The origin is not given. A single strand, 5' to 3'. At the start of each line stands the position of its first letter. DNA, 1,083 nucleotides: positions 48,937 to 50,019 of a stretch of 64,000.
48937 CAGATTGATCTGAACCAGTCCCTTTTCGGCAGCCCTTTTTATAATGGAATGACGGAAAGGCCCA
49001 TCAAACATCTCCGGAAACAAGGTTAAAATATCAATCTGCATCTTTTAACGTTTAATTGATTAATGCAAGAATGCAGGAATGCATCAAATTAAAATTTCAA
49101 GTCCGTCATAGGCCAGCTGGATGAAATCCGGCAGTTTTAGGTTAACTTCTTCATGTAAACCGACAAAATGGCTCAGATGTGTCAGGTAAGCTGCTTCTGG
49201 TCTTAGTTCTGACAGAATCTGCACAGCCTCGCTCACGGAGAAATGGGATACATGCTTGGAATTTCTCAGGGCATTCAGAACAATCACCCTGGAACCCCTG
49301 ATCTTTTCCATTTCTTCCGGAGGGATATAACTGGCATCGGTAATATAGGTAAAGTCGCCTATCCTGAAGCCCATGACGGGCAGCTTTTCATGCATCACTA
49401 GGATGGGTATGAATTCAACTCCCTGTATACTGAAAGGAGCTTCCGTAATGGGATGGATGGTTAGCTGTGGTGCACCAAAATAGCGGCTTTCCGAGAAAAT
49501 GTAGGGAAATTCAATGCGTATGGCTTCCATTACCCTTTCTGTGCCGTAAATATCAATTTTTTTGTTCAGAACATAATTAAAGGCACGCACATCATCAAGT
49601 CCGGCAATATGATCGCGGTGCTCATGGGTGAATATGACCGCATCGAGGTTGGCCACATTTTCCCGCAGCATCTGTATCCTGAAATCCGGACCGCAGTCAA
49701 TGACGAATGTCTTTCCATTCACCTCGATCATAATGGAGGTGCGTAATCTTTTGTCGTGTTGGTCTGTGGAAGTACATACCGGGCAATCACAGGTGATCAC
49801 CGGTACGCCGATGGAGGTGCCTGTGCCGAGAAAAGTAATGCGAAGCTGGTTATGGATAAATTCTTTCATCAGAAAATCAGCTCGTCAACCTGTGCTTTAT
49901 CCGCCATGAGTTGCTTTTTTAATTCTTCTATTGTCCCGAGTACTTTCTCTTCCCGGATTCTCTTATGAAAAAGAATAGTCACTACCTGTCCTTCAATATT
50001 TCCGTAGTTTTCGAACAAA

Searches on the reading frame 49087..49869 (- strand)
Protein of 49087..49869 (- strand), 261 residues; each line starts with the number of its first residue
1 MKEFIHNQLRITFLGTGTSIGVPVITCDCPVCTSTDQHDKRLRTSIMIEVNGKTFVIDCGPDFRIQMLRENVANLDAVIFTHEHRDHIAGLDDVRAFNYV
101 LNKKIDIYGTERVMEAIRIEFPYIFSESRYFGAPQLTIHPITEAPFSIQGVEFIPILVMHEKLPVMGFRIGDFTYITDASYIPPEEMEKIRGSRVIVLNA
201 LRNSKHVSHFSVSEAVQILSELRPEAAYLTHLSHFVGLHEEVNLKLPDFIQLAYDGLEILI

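Call 11: search_protein_families(library=pfam, proteins=[window:49087-49869:-])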
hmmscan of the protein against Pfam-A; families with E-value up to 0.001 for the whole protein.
window:49087-49869:- (261 aa): 2 families
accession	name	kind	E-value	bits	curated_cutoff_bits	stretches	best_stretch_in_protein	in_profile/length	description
PF12706.13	Lactamase_B_2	-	2.7e-37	128.8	27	1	54-231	2-199/200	Beta-lactamase superfamily domain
PF00753.33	Lactamase_B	-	2.5e-12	47.6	22.7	1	43-231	6-196/196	Metallo-beta-lactamase superfamily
